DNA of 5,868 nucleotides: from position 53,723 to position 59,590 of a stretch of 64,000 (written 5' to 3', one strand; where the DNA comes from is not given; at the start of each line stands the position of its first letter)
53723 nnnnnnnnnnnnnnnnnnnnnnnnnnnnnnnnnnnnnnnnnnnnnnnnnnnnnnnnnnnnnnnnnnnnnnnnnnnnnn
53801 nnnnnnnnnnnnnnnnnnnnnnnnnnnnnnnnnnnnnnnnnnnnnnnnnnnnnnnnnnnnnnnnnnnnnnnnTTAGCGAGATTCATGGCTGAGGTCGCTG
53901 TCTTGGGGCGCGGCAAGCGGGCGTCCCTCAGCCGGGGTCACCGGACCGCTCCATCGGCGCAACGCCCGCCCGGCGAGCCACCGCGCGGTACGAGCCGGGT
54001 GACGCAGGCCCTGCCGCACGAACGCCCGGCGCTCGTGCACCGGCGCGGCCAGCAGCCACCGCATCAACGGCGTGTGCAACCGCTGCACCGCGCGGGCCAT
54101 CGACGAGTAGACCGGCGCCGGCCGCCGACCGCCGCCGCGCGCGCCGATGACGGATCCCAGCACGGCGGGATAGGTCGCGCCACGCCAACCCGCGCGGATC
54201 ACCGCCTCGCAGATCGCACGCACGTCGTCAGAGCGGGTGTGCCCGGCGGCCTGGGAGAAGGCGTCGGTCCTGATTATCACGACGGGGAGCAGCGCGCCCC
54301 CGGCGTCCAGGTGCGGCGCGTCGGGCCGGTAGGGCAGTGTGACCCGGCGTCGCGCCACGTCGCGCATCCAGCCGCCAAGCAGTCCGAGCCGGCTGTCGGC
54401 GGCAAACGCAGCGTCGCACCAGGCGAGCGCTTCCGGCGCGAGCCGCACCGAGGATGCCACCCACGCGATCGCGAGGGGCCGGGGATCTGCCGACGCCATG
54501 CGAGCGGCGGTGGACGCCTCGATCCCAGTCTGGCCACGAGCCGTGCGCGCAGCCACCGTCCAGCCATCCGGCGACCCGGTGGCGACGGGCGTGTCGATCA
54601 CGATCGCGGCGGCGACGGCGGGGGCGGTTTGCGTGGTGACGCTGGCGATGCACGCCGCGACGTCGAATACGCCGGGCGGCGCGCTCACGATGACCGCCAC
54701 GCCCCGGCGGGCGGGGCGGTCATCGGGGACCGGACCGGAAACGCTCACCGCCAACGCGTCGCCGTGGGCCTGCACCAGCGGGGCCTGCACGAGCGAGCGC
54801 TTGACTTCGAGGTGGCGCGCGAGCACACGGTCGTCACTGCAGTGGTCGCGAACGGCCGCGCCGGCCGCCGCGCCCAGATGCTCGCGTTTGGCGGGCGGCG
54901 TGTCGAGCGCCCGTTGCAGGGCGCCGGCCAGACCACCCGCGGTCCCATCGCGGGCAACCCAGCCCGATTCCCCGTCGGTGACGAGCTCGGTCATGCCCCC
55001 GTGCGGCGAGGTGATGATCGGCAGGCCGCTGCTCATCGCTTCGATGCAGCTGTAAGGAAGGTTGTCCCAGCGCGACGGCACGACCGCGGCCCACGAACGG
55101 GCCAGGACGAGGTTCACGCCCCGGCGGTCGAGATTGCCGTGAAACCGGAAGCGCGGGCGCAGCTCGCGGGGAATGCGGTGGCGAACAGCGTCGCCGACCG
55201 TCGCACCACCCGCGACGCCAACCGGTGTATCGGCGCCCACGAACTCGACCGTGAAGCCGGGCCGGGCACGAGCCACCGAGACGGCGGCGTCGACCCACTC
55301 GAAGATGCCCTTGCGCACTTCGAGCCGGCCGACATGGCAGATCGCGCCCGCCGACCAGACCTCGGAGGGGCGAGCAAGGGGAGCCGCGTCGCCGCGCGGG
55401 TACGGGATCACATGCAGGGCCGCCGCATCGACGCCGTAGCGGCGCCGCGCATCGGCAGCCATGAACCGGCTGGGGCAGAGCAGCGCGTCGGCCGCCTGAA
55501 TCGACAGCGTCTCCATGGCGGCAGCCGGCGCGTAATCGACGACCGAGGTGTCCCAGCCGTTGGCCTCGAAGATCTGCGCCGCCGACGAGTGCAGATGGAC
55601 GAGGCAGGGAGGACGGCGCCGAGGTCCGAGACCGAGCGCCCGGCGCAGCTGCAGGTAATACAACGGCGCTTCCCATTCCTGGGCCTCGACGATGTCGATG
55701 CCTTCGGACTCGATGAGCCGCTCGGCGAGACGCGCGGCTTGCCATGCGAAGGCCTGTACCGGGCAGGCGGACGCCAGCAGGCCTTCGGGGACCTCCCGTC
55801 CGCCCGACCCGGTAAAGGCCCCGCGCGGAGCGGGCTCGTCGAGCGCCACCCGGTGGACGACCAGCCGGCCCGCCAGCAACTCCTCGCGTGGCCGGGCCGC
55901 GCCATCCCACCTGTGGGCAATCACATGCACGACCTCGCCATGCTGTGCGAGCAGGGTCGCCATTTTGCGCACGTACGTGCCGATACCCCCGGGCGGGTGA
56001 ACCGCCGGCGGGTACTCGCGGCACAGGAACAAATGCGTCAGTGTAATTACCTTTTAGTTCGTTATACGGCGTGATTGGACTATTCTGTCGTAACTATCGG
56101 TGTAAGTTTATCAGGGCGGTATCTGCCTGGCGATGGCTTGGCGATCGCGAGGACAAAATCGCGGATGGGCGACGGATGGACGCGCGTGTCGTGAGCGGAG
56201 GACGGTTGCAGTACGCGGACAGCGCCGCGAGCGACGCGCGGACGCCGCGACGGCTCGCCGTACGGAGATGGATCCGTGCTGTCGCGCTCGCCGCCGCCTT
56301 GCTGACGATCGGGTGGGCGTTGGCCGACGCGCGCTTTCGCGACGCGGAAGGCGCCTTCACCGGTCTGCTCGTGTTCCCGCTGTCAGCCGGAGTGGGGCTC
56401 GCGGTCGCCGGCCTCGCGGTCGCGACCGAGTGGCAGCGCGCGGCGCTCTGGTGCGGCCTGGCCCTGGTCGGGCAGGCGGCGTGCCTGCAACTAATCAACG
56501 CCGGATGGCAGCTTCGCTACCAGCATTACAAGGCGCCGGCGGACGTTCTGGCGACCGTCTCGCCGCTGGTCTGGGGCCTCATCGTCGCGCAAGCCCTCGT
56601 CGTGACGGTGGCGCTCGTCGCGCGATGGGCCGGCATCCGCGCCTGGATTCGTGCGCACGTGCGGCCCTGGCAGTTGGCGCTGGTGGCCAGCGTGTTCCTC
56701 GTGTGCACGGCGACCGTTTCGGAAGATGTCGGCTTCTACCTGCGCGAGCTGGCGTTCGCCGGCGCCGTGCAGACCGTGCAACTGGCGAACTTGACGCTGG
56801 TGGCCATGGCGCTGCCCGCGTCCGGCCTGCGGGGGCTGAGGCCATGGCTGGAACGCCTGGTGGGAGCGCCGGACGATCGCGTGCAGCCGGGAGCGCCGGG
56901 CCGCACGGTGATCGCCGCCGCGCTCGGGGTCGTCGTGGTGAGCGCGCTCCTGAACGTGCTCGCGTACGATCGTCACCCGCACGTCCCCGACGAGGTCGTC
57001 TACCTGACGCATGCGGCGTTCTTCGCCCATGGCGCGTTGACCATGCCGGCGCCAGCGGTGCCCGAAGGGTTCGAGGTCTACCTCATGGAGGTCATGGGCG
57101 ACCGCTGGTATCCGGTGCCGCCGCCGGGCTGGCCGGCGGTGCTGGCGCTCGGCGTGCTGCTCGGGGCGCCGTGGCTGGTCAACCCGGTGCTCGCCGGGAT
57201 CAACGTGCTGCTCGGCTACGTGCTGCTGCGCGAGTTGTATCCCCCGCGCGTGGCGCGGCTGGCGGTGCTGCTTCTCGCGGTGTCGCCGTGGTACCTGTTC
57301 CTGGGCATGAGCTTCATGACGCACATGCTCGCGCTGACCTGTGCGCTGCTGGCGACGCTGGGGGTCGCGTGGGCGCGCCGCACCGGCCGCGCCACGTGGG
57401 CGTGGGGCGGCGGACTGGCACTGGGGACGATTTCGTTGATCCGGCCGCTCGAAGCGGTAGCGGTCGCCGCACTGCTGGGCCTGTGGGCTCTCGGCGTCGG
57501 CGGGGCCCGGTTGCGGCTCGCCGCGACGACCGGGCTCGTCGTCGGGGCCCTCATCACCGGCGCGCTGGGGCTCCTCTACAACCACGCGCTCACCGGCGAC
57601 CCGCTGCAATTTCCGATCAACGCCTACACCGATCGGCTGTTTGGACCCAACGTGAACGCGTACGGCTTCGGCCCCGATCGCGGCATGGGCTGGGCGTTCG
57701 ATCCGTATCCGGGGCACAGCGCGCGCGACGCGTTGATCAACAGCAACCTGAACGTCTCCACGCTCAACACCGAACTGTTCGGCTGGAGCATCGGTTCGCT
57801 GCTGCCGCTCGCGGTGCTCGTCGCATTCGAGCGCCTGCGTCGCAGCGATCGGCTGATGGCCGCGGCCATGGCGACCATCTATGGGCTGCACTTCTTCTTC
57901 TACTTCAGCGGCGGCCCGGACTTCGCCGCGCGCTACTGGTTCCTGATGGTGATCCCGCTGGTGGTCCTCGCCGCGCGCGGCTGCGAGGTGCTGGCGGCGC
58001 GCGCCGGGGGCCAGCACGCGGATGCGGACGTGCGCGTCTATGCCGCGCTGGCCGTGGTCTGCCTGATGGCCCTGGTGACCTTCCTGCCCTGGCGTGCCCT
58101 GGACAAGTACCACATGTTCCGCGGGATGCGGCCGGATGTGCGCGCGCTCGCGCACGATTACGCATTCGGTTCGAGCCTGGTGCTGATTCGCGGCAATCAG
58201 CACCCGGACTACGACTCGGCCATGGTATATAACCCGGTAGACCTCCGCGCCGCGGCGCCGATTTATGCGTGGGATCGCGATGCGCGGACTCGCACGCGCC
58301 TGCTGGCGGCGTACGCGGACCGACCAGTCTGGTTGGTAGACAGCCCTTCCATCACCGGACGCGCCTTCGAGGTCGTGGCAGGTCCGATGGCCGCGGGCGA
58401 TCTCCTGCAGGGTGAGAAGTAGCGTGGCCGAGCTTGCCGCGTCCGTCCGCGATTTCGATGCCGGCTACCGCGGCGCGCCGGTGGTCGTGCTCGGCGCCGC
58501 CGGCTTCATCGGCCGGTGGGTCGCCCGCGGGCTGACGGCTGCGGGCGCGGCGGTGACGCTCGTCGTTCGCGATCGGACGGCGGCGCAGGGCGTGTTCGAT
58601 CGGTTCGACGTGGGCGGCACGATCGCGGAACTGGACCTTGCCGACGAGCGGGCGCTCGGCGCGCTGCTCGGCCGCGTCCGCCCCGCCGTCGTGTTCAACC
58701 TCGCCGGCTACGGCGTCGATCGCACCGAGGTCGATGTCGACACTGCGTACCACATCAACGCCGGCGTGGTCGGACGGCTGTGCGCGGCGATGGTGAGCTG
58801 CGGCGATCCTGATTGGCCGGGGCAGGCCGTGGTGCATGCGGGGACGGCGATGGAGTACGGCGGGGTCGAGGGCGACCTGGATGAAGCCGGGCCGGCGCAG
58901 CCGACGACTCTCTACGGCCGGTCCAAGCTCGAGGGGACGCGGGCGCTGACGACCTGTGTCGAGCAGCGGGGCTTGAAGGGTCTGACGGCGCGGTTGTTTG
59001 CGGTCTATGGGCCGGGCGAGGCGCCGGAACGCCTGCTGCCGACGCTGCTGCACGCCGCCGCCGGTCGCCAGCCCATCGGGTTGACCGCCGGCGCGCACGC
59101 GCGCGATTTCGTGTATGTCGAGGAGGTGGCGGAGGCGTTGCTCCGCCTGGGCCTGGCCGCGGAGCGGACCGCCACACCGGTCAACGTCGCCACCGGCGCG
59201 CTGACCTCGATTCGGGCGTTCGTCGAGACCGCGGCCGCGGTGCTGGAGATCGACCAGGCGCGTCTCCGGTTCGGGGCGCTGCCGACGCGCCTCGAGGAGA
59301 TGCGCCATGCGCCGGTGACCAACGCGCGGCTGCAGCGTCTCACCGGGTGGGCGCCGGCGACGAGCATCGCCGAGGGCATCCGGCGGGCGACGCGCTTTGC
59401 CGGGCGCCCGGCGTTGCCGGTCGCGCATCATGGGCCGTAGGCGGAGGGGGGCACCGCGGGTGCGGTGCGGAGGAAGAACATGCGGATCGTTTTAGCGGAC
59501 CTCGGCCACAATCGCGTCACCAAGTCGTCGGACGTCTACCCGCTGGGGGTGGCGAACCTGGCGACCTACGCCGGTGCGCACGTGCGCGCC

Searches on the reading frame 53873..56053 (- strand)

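Call 12: search_protein_families(library=pfam, max_evalue=0.001, proteins=[window:53873-56053:-])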
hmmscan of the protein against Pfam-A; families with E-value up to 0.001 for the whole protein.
window:53873-56053:- (726 aa): 7 families
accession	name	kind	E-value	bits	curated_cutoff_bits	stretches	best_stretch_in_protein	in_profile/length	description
PF00534.26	Glycos_transf_1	-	1.9e-22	80.1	26.4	1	238-397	18-169/172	Glycosyl transferases group 1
PF13692.12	Glyco_trans_1_4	-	3.4e-20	73.2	27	1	238-384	4-141/142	Glycosyl transferases group 1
PF13439.12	Glyco_transf_4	-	9.4e-20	71.7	28.5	1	21-217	1-163/170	Glycosyltransferase Family 4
PF13579.12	Glyco_trans_4_4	-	6.8e-17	62.7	29.7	1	22-218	1-157/158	Glycosyl transferase 4-like domain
PF13524.12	Glyco_trans_1_2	-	2.9e-06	27.8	25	1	262-409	10-138/144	Glycosyl transferase-like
PF08323.17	Glyco_transf_5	-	0.00016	22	22.7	0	8-201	3-223/239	Starch synthase catalytic domain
PF20706.3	GT4-conflict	-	0.00035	20.1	26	0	309-361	271-323/385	Family 4 Glycosyltransferase in conflict systems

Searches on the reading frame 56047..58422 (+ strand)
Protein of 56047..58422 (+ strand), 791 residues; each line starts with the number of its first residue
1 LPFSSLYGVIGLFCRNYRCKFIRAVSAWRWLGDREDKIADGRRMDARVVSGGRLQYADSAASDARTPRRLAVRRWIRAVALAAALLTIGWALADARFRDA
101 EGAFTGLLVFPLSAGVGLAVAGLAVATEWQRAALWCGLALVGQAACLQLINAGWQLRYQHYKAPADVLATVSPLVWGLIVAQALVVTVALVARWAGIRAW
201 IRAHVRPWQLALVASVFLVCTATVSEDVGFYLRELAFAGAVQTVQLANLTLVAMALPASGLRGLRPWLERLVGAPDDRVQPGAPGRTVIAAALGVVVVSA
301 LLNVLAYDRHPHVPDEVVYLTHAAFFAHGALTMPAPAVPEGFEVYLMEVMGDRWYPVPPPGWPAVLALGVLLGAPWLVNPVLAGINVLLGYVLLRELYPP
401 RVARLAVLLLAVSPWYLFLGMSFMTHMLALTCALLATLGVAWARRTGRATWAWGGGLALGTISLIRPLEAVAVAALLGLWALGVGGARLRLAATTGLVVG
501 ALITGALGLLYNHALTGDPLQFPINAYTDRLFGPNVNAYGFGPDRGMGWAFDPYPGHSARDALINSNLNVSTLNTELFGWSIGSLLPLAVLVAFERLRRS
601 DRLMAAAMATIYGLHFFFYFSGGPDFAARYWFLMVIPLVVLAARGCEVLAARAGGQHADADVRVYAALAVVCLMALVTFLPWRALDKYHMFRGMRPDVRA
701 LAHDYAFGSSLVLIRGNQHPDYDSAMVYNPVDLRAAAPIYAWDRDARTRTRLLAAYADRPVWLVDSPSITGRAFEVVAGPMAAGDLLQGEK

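Call 60: search_protein_families(library=pfam, max_evalue=0.001, proteins=[window:56047-58422:+])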
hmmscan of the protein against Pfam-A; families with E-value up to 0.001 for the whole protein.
window:56047-58422:+ (791 aa): 1 family
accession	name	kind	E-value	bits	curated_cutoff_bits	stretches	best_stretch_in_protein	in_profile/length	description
PF13231.12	PMT_2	-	8.4e-05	23.3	26.1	1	378-503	27-149/160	Dolichyl-phosphate-mannose-protein mannosyltransferase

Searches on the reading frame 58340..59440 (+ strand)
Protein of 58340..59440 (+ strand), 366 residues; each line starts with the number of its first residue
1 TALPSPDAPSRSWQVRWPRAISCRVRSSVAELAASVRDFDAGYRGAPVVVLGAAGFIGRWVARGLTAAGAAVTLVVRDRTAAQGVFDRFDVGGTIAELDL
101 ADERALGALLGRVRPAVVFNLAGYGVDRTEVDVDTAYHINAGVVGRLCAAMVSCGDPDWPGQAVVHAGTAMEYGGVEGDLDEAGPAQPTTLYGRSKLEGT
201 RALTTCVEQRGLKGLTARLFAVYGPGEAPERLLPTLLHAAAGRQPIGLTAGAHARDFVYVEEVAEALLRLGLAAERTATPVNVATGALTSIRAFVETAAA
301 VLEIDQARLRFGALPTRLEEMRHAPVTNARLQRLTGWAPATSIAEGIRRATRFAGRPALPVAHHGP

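Call 60: search_protein_families(library=pfam, max_evalue=0.001, proteins=[window:58340-59440:+])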
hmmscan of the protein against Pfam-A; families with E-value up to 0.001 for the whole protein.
window:58340-59440:+ (366 aa): 6 families
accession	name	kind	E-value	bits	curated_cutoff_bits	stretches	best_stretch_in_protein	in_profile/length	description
PF01370.27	Epimerase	-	4e-38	131.6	20.9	1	48-276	1-230/240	NAD dependent epimerase/dehydratase family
PF16363.11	GDP_Man_Dehyd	-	2.5e-27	96.6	27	1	50-349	2-331/332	GDP-mannose 4,6 dehydratase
PF04321.23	RmlD_sub_bind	-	6.6e-15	55.4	27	1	48-270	3-196/287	RmlD substrate binding domain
PF03435.24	Sacchrp_dh_NADP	-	5.3e-05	24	25.1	1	48-125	1-79/129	Saccharopine dehydrogenase NADP binding domain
PF01073.25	3Beta_HSD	-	6.9e-05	22.4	22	1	49-267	1-225/280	3-beta hydroxysteroid dehydrogenase/isomerase family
PF05368.20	NmrA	-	9.1e-05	22.6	27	1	48-120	5-75/298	NmrA-like family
